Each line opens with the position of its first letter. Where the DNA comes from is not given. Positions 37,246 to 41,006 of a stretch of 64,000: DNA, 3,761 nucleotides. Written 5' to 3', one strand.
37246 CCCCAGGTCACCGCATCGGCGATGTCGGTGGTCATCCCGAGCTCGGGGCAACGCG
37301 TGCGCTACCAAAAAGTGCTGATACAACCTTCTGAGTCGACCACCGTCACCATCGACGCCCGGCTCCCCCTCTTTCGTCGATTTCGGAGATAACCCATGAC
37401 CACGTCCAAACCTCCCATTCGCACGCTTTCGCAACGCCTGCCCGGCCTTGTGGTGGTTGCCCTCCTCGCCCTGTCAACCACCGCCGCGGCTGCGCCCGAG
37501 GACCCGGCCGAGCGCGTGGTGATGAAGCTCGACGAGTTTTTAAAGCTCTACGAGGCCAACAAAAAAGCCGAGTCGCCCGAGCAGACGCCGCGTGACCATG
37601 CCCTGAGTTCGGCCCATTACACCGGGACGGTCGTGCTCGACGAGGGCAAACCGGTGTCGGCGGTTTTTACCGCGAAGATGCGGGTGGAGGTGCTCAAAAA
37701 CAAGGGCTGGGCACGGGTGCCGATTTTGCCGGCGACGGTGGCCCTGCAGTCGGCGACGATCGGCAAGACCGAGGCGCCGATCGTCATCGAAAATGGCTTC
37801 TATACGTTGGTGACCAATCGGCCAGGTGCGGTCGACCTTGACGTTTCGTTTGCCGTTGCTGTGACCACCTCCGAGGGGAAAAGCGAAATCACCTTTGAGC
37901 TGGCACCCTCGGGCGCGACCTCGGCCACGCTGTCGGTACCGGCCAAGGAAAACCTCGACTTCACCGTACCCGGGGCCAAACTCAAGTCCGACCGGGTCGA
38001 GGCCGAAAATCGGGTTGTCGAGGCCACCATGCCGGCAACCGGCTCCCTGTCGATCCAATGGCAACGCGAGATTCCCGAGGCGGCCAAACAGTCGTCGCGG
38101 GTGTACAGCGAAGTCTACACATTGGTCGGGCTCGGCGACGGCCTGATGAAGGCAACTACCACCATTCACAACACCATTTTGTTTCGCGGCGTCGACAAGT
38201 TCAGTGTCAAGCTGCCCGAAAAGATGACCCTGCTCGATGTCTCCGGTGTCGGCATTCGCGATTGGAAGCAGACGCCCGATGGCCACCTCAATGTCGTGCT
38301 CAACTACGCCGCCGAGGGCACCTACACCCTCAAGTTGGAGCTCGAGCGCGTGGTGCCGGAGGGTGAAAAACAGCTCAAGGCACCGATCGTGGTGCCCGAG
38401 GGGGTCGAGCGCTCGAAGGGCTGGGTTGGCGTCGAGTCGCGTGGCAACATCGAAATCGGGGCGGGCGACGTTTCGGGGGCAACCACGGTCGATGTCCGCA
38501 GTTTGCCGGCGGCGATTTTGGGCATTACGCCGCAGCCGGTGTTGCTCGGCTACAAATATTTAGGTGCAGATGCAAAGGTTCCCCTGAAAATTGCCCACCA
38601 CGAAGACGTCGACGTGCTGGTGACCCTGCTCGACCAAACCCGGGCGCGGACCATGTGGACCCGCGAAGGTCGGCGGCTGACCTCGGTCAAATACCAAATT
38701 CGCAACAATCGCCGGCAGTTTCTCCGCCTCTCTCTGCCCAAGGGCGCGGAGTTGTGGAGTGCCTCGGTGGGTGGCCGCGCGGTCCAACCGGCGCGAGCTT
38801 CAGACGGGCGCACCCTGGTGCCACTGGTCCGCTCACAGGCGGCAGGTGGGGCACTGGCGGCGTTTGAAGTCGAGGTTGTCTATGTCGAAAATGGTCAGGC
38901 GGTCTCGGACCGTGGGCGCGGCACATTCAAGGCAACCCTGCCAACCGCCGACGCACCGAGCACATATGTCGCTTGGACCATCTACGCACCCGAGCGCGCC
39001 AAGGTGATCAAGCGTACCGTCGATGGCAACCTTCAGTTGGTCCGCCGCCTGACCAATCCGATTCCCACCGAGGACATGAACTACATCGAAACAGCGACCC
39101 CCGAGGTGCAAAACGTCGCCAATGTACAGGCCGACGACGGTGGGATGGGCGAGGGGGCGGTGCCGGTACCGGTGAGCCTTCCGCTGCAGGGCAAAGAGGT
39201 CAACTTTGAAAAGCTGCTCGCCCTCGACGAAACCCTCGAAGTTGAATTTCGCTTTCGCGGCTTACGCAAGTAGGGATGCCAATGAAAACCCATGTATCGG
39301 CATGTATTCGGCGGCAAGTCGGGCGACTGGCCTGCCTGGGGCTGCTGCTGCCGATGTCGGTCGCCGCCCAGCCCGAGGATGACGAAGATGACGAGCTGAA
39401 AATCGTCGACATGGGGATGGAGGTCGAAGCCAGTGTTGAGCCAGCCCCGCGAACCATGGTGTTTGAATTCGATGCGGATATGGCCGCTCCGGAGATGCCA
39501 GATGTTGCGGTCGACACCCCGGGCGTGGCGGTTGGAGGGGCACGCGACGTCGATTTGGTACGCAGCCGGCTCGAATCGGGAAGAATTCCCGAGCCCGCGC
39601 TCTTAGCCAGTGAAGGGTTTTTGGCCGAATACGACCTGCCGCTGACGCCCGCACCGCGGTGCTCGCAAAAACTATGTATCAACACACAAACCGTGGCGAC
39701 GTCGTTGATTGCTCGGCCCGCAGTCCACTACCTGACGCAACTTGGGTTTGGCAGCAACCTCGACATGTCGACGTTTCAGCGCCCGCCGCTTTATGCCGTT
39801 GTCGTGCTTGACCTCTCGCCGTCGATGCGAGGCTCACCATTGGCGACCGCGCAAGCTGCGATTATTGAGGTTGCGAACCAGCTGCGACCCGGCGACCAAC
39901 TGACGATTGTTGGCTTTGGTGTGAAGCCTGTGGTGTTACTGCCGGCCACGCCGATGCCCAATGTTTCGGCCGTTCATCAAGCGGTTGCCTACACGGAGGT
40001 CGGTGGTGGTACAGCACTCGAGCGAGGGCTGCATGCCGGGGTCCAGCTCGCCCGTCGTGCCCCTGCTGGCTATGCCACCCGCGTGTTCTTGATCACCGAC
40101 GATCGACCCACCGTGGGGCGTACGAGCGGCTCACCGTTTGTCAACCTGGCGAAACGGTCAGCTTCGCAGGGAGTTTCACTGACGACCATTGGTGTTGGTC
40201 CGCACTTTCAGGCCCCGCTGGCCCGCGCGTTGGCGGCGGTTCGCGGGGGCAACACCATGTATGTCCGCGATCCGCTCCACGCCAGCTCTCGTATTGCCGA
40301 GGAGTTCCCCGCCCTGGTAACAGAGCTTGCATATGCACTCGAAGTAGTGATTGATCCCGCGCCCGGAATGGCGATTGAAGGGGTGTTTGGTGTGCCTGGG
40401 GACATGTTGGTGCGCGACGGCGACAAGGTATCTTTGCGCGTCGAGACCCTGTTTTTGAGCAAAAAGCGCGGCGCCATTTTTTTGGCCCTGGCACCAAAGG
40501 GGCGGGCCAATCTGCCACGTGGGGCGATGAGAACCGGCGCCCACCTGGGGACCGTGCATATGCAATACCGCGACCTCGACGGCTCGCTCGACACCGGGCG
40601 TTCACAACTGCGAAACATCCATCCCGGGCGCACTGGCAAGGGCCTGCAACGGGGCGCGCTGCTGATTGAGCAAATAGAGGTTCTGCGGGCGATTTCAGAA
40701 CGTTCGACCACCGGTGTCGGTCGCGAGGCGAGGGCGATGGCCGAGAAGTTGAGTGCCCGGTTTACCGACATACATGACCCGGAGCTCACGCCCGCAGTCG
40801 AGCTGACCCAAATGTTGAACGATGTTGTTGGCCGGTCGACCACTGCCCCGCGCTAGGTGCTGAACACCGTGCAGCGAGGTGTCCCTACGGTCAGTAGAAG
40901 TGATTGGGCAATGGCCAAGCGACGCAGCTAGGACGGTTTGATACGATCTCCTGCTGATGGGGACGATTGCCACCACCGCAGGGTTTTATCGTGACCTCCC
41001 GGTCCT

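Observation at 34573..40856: Tightly coupled operon: two paralogous large secreted proteins of unknown function plus a vWA (MIDAS) protein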

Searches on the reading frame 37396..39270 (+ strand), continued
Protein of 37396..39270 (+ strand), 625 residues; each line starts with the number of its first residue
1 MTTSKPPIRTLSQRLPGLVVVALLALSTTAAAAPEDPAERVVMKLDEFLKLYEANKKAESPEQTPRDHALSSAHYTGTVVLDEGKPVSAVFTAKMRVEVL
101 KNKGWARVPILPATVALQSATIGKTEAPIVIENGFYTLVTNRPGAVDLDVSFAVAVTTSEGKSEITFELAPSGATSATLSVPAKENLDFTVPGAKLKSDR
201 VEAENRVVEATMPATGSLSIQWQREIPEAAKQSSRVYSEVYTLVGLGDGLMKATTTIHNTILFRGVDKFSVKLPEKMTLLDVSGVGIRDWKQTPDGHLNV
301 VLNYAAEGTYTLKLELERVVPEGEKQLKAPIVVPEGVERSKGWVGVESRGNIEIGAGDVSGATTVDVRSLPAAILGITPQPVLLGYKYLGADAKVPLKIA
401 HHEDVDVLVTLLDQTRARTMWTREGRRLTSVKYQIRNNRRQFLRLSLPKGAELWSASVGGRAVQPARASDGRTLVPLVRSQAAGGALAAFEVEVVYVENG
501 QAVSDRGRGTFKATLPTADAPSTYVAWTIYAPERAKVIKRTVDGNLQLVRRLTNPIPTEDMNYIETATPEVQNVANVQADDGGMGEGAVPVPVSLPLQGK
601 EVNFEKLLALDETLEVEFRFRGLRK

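Call 76: search_protein_families(library=pfam, alignment_id=A6, max_evalue=0.001)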
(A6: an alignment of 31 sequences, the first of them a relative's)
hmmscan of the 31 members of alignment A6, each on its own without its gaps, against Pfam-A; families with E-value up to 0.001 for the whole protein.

A. member 1, P0265 (1615 aa): 1 family
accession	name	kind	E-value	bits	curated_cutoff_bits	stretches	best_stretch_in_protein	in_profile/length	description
PF01476.26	LysM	-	3.1e-06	27.5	20.9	1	475-523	1-43/43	LysM domain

B. families by the number of members that match (of 31 scanned): 2 families
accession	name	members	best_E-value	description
PF01476.26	LysM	9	2.1e-08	LysM domain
PF16239.10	DUF4898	1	0.00045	Domain of unknown function (DUF4898)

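Call 78: find_related_loci(query=A5, collection=metagenome_contigs, flank=8000)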
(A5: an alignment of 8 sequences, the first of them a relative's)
Query A5 (1615 aa) in metagenome_contigs; peptide patterns used: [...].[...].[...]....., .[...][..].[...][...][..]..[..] (x = any residue, [..] = any of these).
183 stretches matched a pattern; 40 encode a relative of the query (tblastn E <= 1e-3); 40 distinct loci.
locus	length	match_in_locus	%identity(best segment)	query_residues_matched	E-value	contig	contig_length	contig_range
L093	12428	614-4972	45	20-1530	0e+0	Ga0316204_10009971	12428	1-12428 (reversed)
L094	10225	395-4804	45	18-1511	0e+0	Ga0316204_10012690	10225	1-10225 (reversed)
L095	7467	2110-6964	47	12-1610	0e+0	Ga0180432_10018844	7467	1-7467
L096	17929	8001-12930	46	1-1610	0e+0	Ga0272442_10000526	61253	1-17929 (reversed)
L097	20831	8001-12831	48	10-1575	0e+0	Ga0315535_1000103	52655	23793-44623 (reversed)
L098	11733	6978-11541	48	18-1488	0e+0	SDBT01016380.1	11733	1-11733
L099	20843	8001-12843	48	12-1575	0e+0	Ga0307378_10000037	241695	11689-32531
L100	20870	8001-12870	49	1-1600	0e+0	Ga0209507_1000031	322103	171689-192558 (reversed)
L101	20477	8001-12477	46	17-1513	0e+0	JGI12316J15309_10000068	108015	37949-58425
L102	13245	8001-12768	44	18-1575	0e+0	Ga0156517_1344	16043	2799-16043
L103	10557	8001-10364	44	18-1346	0e+0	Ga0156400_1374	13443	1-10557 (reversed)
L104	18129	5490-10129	45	18-1571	0e+0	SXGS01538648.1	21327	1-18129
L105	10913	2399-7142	45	21-1575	0e+0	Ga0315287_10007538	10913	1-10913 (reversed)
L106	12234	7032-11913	48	11-1609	0e+0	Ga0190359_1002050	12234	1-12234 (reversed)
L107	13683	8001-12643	47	19-1531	1e-179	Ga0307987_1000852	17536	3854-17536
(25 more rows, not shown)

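Call 85: search_protein_families(library=ncbifam, alignment_id=A6, max_evalue=0.01)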
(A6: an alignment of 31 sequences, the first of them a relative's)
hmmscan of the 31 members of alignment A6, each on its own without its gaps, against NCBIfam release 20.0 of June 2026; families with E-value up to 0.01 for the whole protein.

A. member 1, P0265 (1615 aa): 1 family
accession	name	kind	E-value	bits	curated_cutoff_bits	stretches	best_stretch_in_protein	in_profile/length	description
NF008399.0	PRK11198.1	equivalog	4.2e-08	33.7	134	1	471-525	94-148/149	peptidoglycan-binding protein LysM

B. families by the number of members that match (of 31 scanned): 1 family
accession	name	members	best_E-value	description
NF008399.0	PRK11198.1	11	2.5e-08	peptidoglycan-binding protein LysM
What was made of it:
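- A LysM peptidoglycan-binding domain is inserted in module 1 of 9-11 of 31 fused representatives (calls 76, 85).
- Tried and rejected: Pfam and NCBIfam scans of 31 fused homologues gave only LysM (calls 76, 85).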

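Call 86: search_protein_families(library=padloc, proteins=[window:37396-39270:+], max_evalue=0.01)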
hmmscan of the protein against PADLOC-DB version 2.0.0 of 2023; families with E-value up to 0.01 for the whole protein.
window:37396-39270:+ (625 aa): 0 families

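Call 88: list_cluster_members(proteins=[P0265, P0229, P0233, P0259, P0286, P0241, P0260, P0332, P0360, P0237])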
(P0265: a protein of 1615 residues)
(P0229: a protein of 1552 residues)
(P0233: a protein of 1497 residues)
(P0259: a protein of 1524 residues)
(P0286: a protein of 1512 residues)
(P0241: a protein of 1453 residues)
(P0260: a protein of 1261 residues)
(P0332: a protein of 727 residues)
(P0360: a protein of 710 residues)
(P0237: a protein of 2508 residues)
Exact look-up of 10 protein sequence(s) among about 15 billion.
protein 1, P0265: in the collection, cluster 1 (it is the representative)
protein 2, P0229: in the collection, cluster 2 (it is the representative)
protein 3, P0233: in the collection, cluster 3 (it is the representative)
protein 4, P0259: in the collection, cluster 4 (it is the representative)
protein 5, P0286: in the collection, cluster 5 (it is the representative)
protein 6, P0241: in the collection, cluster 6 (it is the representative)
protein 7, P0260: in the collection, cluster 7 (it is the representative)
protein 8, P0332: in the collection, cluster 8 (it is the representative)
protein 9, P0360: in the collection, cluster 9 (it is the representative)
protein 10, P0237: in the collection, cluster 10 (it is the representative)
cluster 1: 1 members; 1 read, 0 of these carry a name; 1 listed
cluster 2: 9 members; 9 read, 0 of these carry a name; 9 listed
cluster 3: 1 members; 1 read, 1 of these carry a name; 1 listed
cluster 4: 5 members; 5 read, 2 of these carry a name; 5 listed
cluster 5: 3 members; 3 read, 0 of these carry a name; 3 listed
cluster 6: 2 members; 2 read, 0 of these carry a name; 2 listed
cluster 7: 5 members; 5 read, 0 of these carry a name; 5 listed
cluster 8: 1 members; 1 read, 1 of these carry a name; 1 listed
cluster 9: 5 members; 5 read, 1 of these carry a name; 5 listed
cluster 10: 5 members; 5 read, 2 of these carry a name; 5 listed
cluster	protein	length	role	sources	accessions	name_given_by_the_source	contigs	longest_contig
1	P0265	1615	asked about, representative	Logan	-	-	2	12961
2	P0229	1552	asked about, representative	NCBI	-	-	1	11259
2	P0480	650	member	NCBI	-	-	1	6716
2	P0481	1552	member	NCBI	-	-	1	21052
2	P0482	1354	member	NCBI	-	-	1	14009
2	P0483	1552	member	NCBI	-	-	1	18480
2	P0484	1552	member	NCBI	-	-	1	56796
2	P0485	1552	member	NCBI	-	-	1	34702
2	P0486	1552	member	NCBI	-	-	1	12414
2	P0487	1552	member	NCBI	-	-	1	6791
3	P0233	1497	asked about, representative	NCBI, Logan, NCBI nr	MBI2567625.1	MAG: hypothetical protein HYV63_11385 [Candidatus Schekmanbacteria bacterium] | hypothetical protein [Candidatus Schekmanbacteria bacterium]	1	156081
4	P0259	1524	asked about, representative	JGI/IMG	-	hypothetical protein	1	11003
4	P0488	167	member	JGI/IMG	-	hypothetical protein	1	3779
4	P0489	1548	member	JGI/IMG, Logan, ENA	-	-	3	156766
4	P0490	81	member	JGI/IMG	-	-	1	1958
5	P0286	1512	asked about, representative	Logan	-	-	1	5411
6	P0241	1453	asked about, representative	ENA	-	-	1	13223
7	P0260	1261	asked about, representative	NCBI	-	-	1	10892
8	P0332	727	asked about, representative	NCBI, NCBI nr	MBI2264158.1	MAG: hypothetical protein HYU64_03135 [Armatimonadetes bacterium] | hypothetical protein [Armatimonadota bacterium]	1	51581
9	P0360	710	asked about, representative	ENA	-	-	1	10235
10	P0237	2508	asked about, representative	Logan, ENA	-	-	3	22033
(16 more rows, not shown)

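Call 89: find_encoding_contigs(protein=P0332, flank=8000, max_places=1)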
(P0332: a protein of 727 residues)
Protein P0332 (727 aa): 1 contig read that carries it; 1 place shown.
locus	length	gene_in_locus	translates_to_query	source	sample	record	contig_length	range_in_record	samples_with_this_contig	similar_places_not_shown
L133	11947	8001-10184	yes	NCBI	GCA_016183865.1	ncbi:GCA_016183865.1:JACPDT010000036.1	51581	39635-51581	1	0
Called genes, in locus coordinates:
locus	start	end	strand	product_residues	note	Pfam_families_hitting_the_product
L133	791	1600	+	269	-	PF07730:HisKA_3, PF13581:HATPase_c_2 (weak), PF02518:HATPase_c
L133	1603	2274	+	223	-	PF00072:Response_reg, PF00196:GerE, PF08281:Sigma70_r4_2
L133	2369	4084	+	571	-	PF17203:sCache_3_2, PF00672:HAMP, PF00015:MCPsignal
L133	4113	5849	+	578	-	PF00672:HAMP (weak), PF00015:MCPsignal (weak)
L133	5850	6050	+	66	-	-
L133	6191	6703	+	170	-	-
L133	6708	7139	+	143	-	-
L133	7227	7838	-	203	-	PF00565:SNase, PF02805:Ada_Zn_binding (weak)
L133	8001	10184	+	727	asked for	-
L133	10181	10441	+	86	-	-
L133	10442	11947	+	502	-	PF01368:DHH, PF00571:CBS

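Call 90: find_encoding_contigs(protein=P0256, flank=8000, max_places=1)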
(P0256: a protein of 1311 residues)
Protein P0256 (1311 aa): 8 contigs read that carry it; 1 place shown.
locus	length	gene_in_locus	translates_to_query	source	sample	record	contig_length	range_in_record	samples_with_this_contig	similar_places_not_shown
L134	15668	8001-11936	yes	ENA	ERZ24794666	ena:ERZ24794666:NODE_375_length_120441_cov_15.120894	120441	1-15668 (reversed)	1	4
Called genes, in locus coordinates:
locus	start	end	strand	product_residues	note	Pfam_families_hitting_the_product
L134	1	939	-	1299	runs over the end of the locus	PF07690:MFS_1, PF00550:PP-binding (weak), PF00501:AMP-binding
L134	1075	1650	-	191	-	PF00440:TetR_N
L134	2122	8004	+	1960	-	PF08334:T2SSG (faint)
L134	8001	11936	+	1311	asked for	-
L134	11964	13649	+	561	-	-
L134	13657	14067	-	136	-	PF00903:Glyoxalase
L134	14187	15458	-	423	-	-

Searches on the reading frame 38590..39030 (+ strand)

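Call 22: search_protein_families(library=pfam, proteins=[window:38590-39030:+], max_evalue=10)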
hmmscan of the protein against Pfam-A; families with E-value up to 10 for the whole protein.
window:38590-39030:+ (147 aa): 1 family
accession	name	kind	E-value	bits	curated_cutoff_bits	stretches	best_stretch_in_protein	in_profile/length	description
PF09586.16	YfhO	-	0.42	9.3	28.5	1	21-79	754-812/835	Bacterial membrane protein YfhO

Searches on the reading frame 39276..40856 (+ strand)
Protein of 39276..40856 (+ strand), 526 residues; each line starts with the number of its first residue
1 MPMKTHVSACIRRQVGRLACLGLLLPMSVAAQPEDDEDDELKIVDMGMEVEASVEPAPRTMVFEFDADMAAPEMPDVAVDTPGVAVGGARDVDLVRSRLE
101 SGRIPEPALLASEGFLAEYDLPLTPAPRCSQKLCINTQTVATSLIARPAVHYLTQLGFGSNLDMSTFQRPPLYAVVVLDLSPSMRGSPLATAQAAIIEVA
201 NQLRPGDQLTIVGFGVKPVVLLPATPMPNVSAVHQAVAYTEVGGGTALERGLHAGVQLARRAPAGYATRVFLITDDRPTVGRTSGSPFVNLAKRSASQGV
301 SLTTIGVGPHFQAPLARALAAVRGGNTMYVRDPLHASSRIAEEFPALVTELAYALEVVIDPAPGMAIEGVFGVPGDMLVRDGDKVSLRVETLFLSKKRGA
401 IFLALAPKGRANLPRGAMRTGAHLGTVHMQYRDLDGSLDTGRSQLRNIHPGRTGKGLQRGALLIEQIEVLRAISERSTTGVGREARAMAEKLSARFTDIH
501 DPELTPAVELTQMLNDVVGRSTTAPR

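Call 7: search_protein_families(library=pfam, proteins=[window:39276-40853:+], max_evalue=0.01)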
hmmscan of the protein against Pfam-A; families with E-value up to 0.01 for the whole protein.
window:39276-40853:+ (526 aa): 3 families
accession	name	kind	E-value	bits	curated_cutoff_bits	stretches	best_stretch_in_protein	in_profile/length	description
PF00092.34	VWA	-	8e-13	49.4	23.8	1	175-330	3-162/174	von Willebrand factor type A domain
PF13519.12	VWA_2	-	9.4e-12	45.9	27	1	175-276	2-106/107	von Willebrand factor type A domain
PF13768.12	VWA_3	-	1.3e-10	41.9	27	1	175-326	4-152/155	von Willebrand factor type A domain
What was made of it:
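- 39276..40856 (+): Gene for an exported vWA protein (526 aa; alternative start at 39282). It is a lineage-specific neighbour of the pair. Pfam VWA, VWA_2 and VWA_3 match (call 7).
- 39798..40265 (+): vWA domain (aa 175-330). The MIDAS motif DLSPS is at aa 179-183 (nt 39810-39824), with T246 and D275/276. Pfam E=8e-13 (call 7).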

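Call 9: search_protein_families(library=ncbifam, proteins=[window:39276-40853:+], max_evalue=1)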
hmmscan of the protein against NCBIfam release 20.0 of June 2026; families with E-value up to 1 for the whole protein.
window:39276-40853:+ (526 aa): 4 families
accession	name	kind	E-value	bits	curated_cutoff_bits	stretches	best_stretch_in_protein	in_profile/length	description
TIGR03788.1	marine_srt_targ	equivalog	1.1e-06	27.5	551.65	1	174-338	274-436/629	marine proteobacterial sortase target protein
TIGR02442.1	Cob-chelat-sub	hypoth_equivalog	5e-06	25.2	779.45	1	175-297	476-601/641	putative cobaltochelatase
NF010238.0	PRK13685.1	subfamily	5.5e-05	22.4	432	1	175-308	100-245/335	hypothetical protein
TIGR02031.1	BchD-ChlD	equivalog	0.016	13.9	499.55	1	204-281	457-535/608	magnesium chelatase ATPase subunit D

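Call 22: search_protein_families(library=pfam, proteins=[window:39276-40853:+], max_evalue=10)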
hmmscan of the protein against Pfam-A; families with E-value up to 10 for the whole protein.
window:39276-40853:+ (526 aa): 4 families
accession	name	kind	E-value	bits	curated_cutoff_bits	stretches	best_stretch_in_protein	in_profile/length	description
PF00092.34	VWA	-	8e-13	49.4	23.8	1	175-330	3-162/174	von Willebrand factor type A domain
PF13519.12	VWA_2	-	9.4e-12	45.9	27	1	175-276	2-106/107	von Willebrand factor type A domain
PF13768.12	VWA_3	-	1.3e-10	41.9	27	1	175-326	4-152/155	von Willebrand factor type A domain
PF05762.20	VWA_CoxE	-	0.069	13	26.4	1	169-279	54-162/222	VWA domain containing CoxE-like protein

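Call 24: find_encoding_contigs(protein=window:39276-40856:+, flank=10000, max_places=4)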
Protein window:39276-40856:+ (526 aa): no gene with exactly this product is on record in the collection.

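Call 62: search_solved_structures(query=window:39276-40853:+, max_evalue=0.01)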
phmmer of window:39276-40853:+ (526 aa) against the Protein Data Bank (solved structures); distinct sequences matched with E-value up to 0.01: 4.
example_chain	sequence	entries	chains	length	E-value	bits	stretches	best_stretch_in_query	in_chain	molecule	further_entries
9c4f_I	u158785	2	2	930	1.5e-09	40.6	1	171-348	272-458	Inter-alpha-trypsin inhibitor heavy chain H4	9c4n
8s05_A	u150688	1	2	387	6.7e-06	28.5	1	173-360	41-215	Conserved protein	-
6fpy_A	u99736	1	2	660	1.5e-05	27.4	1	174-333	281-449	Inter-alpha-trypsin inhibitor heavy chain H1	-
6fpz_A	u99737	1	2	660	0.00018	23.8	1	174-333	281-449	Inter-alpha-trypsin inhibitor heavy chain H1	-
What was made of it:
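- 39798..40265 (+): The closest PDB sequences are the vWA domains of ITIH4 (E=1.5e-9) and ITIH1 (call 62).
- On VIT-vWA proteins (ITIH-like): The nearest PDB sequences are ITIH4 and ITIH1 (call 62).
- Its nearest solved relatives are ITIH vWA domains, which are preceded by a VIT domain in the same chain (that architecture is recalled, not tested here) (call 62). The vWA is of the ITIH type (call 62).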

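Call 86: search_protein_families(library=padloc, proteins=[window:39276-40853:+], max_evalue=0.01)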
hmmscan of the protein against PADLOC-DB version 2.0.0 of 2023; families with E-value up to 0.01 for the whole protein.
window:39276-40853:+ (526 aa): 0 families
